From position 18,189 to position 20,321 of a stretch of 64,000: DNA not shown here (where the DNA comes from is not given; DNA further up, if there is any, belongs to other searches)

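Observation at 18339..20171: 610-aa conserved protein of unknown function divergent from bioB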

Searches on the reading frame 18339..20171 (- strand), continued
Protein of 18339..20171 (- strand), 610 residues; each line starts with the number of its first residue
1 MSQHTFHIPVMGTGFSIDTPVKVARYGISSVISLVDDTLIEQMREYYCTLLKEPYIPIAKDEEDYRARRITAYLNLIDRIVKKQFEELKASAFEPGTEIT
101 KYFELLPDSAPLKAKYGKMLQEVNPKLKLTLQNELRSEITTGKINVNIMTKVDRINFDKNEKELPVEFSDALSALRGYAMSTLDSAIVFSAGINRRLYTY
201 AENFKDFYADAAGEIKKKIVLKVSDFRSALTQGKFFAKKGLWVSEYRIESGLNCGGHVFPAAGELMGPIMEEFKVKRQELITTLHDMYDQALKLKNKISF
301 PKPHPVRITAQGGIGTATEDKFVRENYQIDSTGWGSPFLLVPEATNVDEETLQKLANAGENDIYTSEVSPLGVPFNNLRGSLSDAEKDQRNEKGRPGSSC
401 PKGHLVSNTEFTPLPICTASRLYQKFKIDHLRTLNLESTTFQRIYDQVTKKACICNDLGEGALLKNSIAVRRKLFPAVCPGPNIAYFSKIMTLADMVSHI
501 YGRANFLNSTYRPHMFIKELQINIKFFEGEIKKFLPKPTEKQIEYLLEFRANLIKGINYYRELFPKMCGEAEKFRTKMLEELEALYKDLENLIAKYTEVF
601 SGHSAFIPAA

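Call 66: find_encoding_contigs(protein=P0294, flank=7000, max_places=1)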
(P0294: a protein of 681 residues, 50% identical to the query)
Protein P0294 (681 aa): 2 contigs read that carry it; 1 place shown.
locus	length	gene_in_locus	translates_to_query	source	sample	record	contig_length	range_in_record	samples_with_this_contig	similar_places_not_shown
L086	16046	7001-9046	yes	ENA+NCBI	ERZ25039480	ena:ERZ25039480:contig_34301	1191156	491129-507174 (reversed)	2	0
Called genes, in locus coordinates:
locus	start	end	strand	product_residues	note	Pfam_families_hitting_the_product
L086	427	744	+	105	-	-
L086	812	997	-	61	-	-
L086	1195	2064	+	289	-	PF00483:NTP_transferase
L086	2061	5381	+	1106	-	PF01704:UDPGP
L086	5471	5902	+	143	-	PF08818:DUF1801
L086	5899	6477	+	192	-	-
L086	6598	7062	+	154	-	PF09719:C_GCAxxG_C_C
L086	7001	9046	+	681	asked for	-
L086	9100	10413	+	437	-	PF01841:Transglut_core, PF23265:Ig-like_KY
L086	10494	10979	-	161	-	PF13801:Metal_resist, PF07813:LTXXQ, PF16231:DUF4890 (weak)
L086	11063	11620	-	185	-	PF13801:Metal_resist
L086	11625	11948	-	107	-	-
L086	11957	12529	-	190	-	PF04542:Sigma70_r2, PF08281:Sigma70_r4_2, PF04545:Sigma70_r4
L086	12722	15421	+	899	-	PF14312:FG-GAP_2 (weak), PF18962:Por_Secre_tail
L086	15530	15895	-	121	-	PF07635:PSCyt1 (weak)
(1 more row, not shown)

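Call 67: search_protein_families(library=ncbifam, proteins=[L084:9232-10551:+, L084:10554-11612:+, L084:11609-12943:+, L084:13886-15088:+, L084:4656-5648:-, L084:2565-4469:-, L084:723-1853:-, L084:1941-2462:-], max_evalue=0.00001)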
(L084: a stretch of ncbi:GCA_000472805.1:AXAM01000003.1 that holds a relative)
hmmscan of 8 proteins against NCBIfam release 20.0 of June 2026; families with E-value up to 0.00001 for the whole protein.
L084:9232-10551:+ (439 aa): 4 families
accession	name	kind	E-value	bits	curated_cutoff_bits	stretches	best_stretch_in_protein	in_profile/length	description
NF009895.0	PRK13352.1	equivalog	2.1e-169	563.8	410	1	2-426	2-421/430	phosphomethylpyrimidine synthase ThiC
TIGR00190.1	thiC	equivalog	9.7e-153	508.9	460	1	3-424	2-420/423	phosphomethylpyrimidine synthase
TIGR04386.1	ThiC_like_1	exception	2.4e-149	497.7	700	1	3-426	1-424/426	B12 lower ligand biosynthesis ThiC-like protein BzaB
NF006763.1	PRK09284.1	equivalog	8.7e-110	367.8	650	1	3-425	117-563/564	phosphomethylpyrimidine synthase ThiC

L084:10554-11612:+ (352 aa): 2 families
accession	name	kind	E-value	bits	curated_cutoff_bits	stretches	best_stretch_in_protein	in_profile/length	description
TIGR03160.1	cobT_DBIPRT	equivalog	1e-128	429.3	319.3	1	18-348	5-334/334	nicotinate-nucleotide--dimethylbenzimidazole phosphoribosyltransferase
NF000996.0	PRK00105.1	subfamily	5.1e-126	420.6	306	1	3-350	3-348/350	nicotinate-nucleotide--dimethylbenzimidazole phosphoribosyltransferase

L084:11609-12943:+ (444 aa): 10 families
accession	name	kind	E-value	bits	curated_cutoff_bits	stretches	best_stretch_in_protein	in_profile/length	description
TIGR01125.1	TIGR01125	equivalog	3.1e-137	458.2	356.95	1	2-441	1-432/432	30S ribosomal protein S12 methylthiotransferase RimO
TIGR00089.1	TIGR00089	subfamily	1.2e-121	406.5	251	1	2-441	1-429/429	MiaB/RimO family radical SAM methylthiotransferase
TIGR01574.1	miaB-methiolase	equivalog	2.9e-84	283.6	355.3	1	2-397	1-401/437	tRNA (N6-isopentenyl adenosine(37)-C2)-methylthiotransferase MiaB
TIGR01579.1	MiaB-like-C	equivalog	4.6e-80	269.9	357.05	1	5-398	1-395/416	tRNA (N(6)-L-threonylcarbamoyladenosine(37)-C(2))-methylthiotransferase MtaB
TIGR01578.1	MiaB-like-B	hypoth_equivalog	3.9e-67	226.9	314.7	1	2-444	1-421/421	tRNA (N(6)-L-threonylcarbamoyladenosine(37)-C(2))-methylthiotransferase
NF010916.0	PRK14336.1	equivalog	9.8e-63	212.3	606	1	3-398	4-378/418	tRNA (N6-isopentenyl adenosine(37)-C2)-methylthiotransferase MiaB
TIGR04014.1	B12_SAM_MJ_0865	equivalog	4.3e-19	68.6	360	1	145-389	160-398/434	methyl-coenzyme M reductase glutamine C-methyltransferase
TIGR04013.1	B12_SAM_MJ_1487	hypoth_equivalog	3.2e-17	62.4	251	1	142-324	148-334/382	TIGR04013 family B12-binding domain/radical SAM domain-containing protein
TIGR04479.1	bcpD_PhpK_rSAM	subfamily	7.4e-12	44.4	600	0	143-196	239-293/504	PhpK family radical SAM P-methyltransferase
TIGR04072.2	rSAM_ladder_B12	equivalog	1.1e-09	37.5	360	1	139-333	174-357/443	lipid biosynthesis B12-binding/radical SAM protein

L084:13886-15088:+ (400 aa): 0 families

L084:4656-5648:- (330 aa): 39 families (the best 25 are shown)
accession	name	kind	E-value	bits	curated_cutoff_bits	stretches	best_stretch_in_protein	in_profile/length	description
TIGR02494.1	PFLE_PFLC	subfamily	9.6e-91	304.1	174.35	1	31-321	1-291/293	glycyl-radical enzyme activating protein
NF043069.1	T4HPD_activ_SAM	equivalog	1e-89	300.9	425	1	29-330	2-299/299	trans-4-hydroxy-L-proline dehydratase activase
NF048010.1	SfplDhtActHpsHDes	equivalog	5e-86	288.2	430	1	26-311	3-290/298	(2S)-3-sulfopropanediol dehydratase activating enzyme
TIGR04395.1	cutC_activ_rSAM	equivalog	1.9e-83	280.3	360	1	30-328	6-306/309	choline TMA-lyase-activating enzyme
NF033719.1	ind_deCO2_activ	equivalog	5e-70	236.2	425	1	29-325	1-299/302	indoleacetate decarboxylase activase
NF048008.1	SfplDhtActHpfHKleb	equivalog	5.4e-68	229.6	500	1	31-329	2-306/308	(2S)-3-sulfopropanediol dehydratase activating enzyme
NF033717.2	HPDL_rSAM_activ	equivalog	1.3e-64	218.5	420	1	28-329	3-306/311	4-hydroxyphenylacetate decarboxylase activase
TIGR04003.1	rSAM_BssD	equivalog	2.9e-61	207.4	496.45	1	30-330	2-308/314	[benzylsuccinate synthase]-activating enzyme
NF007483.0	PRK10076.1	equivalog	2.4e-54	184.5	326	2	109-330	72-292/292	[formate-C-acetyltransferase]-activating enzyme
TIGR02493.1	PFLA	equivalog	8.5e-52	175.8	231.75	2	123-319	36-232/235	pyruvate formate-lyase-activating protein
TIGR04041.1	activase_YjjW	hypoth_equivalog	4.2e-51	174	250.2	1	30-274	3-231/276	YjjW family glycine radical enzyme activase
NF008356.0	PRK11145.1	equivalog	2.1e-40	138.5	375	2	113-325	34-243/246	pyruvate formate lyase 1-activating protein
TIGR02495.1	NrdG2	equivalog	1e-12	47.8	131.15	0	31-65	2-37/193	anaerobic ribonucleoside-triphosphate reductase activating protein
NF006221.0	PRK08348.1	subfamily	8.5e-10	38.4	124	1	73-134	39-101/136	NADH-plastoquinone oxidoreductase subunit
NF005505.0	PRK07118.1-4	equivalog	3.3e-09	36.6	378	1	79-125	142-188/265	Fe-S cluster domain-containing protein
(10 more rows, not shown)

L084:2565-4469:- (634 aa): 13 families
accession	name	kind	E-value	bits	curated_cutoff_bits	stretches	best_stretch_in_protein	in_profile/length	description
TIGR04072.2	rSAM_ladder_B12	equivalog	2.6e-23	82.4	360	1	61-389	86-377/443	lipid biosynthesis B12-binding/radical SAM protein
TIGR02026.1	BchE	equivalog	1.2e-19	70.5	481.35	1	37-320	57-336/497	magnesium-protoporphyrin IX monomethyl ester anaerobic oxidative cyclase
TIGR04013.1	B12_SAM_MJ_1487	hypoth_equivalog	5.2e-15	55.2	251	1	9-245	7-229/382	TIGR04013 family B12-binding domain/radical SAM domain-containing protein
NF038361.1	rSAM_Sden_1168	equivalog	3.6e-13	48.9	575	1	156-243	270-357/560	Sden_1168 family B12-binding radical SAM P-methyltransferase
TIGR03975.1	rSAM_ocin_1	subfamily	4.2e-12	45.4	281.85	1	65-339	148-417/606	RiPP maturation radical SAM C-methyltransferase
TIGR04014.1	B12_SAM_MJ_0865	equivalog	8.5e-12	44.6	360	1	17-218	16-210/434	methyl-coenzyme M reductase glutamine C-methyltransferase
TIGR03471.1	HpnJ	equivalog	9.8e-12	44.5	577.6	1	35-333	58-346/472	hopanoid biosynthesis associated radical SAM protein HpnJ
TIGR04479.1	bcpD_PhpK_rSAM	subfamily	2.7e-10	39.2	600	1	63-306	129-365/504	PhpK family radical SAM P-methyltransferase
NF050148.1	rSAM_ApyD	equivalog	4.7e-09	35.2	750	1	37-232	68-264/645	RiPP biosynthesis radical SAM protein ApyD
TIGR04385.1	B12_rSAM_cofa1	equivalog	4.6e-08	32.7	450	1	66-253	91-277/438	B12 lower ligand biosynthesis radical SAM protein BzaD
TIGR04367.1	HpnR_B12_rSAM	equivalog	1.1e-07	30.7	650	1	38-261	55-274/490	hopanoid C-3 methylase HpnR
NF033712.0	B12_rSAM_KedN5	subfamily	1e-06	27.3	700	1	71-219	88-246/624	KedN5 family methylcobalamin-dependent radical SAM C-methyltransferase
TIGR04295.1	B12_rSAM_oligo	hypoth_equivalog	6.4e-06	25.1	400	0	61-304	90-315/422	TIGR04295 family B12-binding domain-containing radical SAM protein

L084:723-1853:- (376 aa): 68 families (the best 25 are shown)
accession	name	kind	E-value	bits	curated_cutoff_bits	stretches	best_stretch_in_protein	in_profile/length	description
TIGR04545.1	rSAM_ahbD_hemeb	equivalog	1.1e-69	235.4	500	1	32-362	1-335/339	heme b synthase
TIGR04055.1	rSAM_NirJ2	equivalog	4.6e-62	210.4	500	1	33-362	2-322/326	putative heme d1 biosynthesis radical SAM protein NirJ2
TIGR04053.2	TIGR04053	equivalog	2.6e-57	194.7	395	2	29-233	6-214/366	TIGR04053 family radical SAM/SPASM domain-containing protein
TIGR03962.1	mycofact_rSAM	equivalog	5.2e-48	164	265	1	29-369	10-338/339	mycofactocin radical SAM maturase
TIGR04051.1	rSAM_NirJ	equivalog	7.2e-48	163.3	515.45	2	35-233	6-207/354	heme d1 biosynthesis radical SAM protein NirJ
TIGR04347.1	pseudo_SAM_Halo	equivalog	2.8e-47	161.8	525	2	32-198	39-206/390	TIGR04347 family pseudo-SAM/SPASM protein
TIGR04054.1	rSAM_NirJ1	equivalog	3.4e-44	151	650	2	12-193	18-199/387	putative heme d1 biosynthesis radical SAM protein NirJ1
NF050035.1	rSAM_WgK_link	exception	1e-43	149.7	650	2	28-216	6-197/367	radical SAM/SPASM peptide maturase WgkB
TIGR04546.1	rSAM_ahbC_deAc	equivalog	1.8e-42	145.5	650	2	32-193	40-202/390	12,18-didecarboxysiroheme deacetylase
TIGR04303.1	GeoRSP_rSAM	equivalog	1.4e-41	143.2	400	1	29-363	3-325/325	GeoRSP system radical SAM/SPASM protein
TIGR04103.1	rSAM_nif11_3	equivalog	3.2e-33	114.9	725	1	35-363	9-343/412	nif11-class peptide radical SAM maturase 3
TIGR02109.1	PQQ_syn_pqqE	equivalog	3.3e-33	115.1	381.35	1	29-371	5-339/358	pyrroloquinoline quinone biosynthesis protein PqqE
NF045574.1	sacti_mat_StsB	exception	3.4e-33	115.2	625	1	17-194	82-259/466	StsB family radical SAM/SPASM domain sactipeptide maturase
TIGR04251.1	SCM_rSAM_ScmF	equivalog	2.1e-29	103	400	1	33-363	6-340/353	SynChlorMet cassette radical SAM/SPASM protein ScmF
TIGR03913.1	rad_SAM_trio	equivalog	9.1e-29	100.1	591.75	1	24-349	12-340/477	GDL motif peptide-associated radical SAM/SPASM maturase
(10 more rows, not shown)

L084:1941-2462:- (173 aa): 0 families

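Call 68: find_encoding_contigs(protein=P0288, flank=7000, max_places=1)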
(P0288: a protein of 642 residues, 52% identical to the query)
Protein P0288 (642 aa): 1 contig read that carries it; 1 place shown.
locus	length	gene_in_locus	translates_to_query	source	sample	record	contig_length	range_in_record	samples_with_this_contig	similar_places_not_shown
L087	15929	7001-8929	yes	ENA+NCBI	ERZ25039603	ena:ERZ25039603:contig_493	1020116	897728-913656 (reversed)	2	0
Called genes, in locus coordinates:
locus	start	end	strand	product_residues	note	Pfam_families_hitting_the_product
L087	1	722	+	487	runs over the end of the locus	-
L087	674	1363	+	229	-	PF13489:Methyltransf_23, PF05175:MTS (weak), PF07021:MetW, PF13649:Methyltransf_25, PF13847:Methyltransf_31, PF08241:Methyltransf_11, PF08242:Methyltransf_12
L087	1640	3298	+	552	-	PF18962:Por_Secre_tail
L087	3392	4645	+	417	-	-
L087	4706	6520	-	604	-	PF14508:GH97_N, PF10566:Glyco_hydro_97, PF14509:GH97_C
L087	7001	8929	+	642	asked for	-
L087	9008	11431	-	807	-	PF10282:Lactonase (faint), PF04185:Phosphoesterase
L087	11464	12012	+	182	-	PF02537:CRCB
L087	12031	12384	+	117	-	PF02641:DUF190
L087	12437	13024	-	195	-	-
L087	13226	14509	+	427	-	PF00266:Aminotran_5, PF00155:Aminotran_1_2 (faint), PF01041:DegT_DnrJ_EryC1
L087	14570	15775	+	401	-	-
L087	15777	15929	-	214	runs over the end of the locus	PF07638:Sigma70_ECF, PF04542:Sigma70_r2, PF04545:Sigma70_r4 (weak), PF08281:Sigma70_r4_2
